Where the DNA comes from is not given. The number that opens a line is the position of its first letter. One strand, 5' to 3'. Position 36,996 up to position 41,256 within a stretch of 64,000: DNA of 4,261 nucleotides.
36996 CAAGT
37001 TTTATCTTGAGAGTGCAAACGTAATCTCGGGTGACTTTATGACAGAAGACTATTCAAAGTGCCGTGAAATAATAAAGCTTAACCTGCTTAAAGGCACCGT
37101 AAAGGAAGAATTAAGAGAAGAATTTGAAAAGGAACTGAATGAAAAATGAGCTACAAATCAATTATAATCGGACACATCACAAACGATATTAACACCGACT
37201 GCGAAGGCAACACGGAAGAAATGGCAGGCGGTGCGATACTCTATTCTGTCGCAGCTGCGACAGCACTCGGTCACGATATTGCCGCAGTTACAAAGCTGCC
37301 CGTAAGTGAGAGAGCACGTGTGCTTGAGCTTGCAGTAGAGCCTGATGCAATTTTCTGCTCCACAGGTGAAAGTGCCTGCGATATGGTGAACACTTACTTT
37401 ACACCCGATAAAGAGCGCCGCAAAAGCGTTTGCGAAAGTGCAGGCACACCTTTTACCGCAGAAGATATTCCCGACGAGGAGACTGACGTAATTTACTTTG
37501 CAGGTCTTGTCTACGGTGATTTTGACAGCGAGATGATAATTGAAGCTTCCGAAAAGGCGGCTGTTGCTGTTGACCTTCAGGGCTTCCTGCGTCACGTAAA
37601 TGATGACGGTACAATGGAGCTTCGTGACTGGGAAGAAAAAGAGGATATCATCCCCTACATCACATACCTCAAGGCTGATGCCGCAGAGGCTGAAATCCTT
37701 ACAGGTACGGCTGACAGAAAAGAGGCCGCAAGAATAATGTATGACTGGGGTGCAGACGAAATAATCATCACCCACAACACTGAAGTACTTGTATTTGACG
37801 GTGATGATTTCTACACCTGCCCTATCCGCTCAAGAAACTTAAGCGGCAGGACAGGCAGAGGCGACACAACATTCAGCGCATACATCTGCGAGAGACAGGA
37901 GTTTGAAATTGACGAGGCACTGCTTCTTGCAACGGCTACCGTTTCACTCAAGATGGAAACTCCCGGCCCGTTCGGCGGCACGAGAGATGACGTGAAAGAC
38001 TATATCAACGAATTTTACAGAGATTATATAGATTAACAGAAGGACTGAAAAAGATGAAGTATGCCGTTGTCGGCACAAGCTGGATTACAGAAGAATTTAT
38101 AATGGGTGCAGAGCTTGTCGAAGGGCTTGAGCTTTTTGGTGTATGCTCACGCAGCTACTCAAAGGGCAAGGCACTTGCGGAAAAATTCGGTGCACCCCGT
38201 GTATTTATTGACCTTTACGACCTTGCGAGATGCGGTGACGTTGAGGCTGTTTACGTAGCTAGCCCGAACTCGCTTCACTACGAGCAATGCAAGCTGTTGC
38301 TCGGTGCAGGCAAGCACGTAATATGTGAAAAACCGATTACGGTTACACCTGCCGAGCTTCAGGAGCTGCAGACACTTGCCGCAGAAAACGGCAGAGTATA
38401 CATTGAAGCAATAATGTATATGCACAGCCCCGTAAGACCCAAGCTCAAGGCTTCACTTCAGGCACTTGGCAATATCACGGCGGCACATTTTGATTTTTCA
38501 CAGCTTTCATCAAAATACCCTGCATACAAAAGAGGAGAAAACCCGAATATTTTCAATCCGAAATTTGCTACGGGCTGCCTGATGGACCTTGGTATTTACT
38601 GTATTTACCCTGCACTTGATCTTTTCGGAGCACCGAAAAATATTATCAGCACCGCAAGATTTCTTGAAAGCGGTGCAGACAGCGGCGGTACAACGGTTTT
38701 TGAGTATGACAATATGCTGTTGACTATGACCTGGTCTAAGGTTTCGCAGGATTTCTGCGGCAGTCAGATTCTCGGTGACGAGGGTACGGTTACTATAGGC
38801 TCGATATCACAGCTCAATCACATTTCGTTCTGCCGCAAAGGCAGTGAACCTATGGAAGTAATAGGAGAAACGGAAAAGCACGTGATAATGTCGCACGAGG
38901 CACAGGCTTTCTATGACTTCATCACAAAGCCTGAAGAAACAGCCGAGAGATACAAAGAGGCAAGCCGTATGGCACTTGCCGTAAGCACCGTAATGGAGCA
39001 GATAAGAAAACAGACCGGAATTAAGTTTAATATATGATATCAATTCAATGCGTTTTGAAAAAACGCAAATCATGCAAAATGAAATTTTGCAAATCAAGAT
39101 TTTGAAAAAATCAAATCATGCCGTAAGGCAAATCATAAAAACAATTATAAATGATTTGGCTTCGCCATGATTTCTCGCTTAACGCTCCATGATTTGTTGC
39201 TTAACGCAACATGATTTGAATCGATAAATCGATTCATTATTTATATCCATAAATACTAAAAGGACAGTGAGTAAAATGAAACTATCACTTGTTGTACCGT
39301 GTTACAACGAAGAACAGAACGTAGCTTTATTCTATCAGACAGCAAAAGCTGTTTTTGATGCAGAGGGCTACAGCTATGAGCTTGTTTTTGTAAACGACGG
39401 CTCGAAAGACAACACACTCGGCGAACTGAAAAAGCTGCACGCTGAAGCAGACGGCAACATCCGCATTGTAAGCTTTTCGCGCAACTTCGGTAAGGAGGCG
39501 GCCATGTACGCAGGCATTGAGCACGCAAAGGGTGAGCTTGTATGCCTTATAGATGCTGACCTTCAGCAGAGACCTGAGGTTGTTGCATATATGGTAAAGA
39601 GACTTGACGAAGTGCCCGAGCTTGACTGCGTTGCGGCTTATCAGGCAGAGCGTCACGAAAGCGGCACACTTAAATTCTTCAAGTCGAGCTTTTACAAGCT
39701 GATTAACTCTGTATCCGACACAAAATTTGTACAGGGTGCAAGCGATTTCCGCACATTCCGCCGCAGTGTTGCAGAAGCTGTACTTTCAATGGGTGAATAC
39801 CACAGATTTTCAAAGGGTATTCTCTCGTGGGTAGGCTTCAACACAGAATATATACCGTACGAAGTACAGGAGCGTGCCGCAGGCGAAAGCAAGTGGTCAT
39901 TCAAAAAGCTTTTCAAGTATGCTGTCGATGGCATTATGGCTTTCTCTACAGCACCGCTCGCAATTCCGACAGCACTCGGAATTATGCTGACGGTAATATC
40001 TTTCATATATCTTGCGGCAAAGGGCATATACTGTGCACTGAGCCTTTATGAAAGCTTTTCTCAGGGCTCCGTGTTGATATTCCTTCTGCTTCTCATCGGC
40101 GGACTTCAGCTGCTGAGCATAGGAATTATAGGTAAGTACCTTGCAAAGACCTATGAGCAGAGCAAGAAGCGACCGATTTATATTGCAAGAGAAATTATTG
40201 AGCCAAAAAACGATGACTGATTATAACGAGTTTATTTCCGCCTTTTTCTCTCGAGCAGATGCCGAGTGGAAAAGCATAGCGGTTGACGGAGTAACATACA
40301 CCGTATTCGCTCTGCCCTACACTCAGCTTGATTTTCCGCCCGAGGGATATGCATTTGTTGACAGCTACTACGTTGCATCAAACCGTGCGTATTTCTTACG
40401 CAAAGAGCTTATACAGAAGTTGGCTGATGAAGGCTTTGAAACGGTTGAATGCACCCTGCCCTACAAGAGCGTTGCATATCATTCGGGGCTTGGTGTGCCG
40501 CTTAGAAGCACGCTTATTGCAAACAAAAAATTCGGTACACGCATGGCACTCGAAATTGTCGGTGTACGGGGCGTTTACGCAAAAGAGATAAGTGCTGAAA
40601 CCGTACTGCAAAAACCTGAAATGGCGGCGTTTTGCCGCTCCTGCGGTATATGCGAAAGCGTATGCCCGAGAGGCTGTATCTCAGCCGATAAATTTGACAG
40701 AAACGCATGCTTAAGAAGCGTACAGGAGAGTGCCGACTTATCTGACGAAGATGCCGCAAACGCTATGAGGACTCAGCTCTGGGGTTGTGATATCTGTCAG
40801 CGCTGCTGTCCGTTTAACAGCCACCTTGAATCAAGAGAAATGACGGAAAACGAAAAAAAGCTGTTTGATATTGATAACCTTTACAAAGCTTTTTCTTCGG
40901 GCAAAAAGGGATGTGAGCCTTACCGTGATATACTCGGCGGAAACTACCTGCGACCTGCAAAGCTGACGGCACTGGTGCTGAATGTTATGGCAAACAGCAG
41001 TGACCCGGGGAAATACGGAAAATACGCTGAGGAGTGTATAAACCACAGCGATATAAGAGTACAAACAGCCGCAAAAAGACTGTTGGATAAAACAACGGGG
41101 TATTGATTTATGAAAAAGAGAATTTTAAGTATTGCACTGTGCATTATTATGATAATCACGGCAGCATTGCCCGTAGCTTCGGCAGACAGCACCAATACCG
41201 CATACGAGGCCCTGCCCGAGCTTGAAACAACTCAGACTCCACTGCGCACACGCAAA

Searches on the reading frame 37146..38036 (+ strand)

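Call 64: search_protein_families(library=pfam, proteins=[window:37146-38036:+], max_evalue=0.00001)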
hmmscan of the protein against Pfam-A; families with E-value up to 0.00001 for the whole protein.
window:37146-38036:+ (296 aa): 1 family
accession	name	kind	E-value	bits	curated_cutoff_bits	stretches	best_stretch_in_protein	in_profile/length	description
PF00294.29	PfkB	-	1.6e-07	31.4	25.8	1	7-274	6-294/302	pfkB family carbohydrate kinase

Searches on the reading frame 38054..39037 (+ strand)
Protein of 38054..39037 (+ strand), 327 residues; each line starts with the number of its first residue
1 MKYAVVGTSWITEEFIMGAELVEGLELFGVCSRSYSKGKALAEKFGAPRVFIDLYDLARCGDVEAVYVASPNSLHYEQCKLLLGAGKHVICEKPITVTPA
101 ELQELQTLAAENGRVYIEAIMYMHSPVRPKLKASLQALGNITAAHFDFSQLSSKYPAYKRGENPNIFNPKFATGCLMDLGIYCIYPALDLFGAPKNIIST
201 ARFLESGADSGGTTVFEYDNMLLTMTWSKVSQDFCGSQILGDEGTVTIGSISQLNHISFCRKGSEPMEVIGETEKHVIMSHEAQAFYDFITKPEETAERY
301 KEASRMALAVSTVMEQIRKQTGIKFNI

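Call 64: search_protein_families(library=pfam, proteins=[window:38054-39037:+], max_evalue=0.00001)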
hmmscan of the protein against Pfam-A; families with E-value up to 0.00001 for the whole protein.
window:38054-39037:+ (327 aa): 2 families
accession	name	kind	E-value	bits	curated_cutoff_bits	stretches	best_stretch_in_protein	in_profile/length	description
PF01408.29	GFO_IDH_MocA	-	1.2e-27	97.4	24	1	1-117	1-117/120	Oxidoreductase family, NAD-binding Rossmann fold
PF22725.1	GFO_IDH_MocA_C3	-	2.8e-09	37.5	27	1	137-246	12-123/124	GFO/IDH/MocA C-terminal domain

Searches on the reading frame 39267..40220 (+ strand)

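Call 64: search_protein_families(library=pfam, proteins=[window:39267-40220:+], max_evalue=0.00001)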
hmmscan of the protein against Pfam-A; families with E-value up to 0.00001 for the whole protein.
window:39267-40220:+ (317 aa): 3 families
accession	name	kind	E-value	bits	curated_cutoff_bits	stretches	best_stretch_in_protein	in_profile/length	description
PF00535.33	Glycos_transf_2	-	1.6e-28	100.1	23.3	1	7-172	1-167/168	Glycosyl transferase family 2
PF13641.12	Glyco_tranf_2_3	-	1e-08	36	27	1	6-134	3-131/230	Glycosyltransferase like family 2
PF10111.15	Glyco_tranf_2_2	-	9.1e-08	32.4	27.3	1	7-111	1-104/276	Glycosyltransferase like family 2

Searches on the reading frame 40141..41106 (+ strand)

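Call 64: search_protein_families(library=pfam, proteins=[window:40141-41106:+], max_evalue=0.00001)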
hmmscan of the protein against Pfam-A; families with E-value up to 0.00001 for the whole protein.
window:40141-41106:+ (321 aa): 1 family
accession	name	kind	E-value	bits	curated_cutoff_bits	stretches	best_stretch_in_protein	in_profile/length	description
PF13484.11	Fer4_16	-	3e-11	44.4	30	1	165-226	2-66/66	4Fe-4S double cluster binding domain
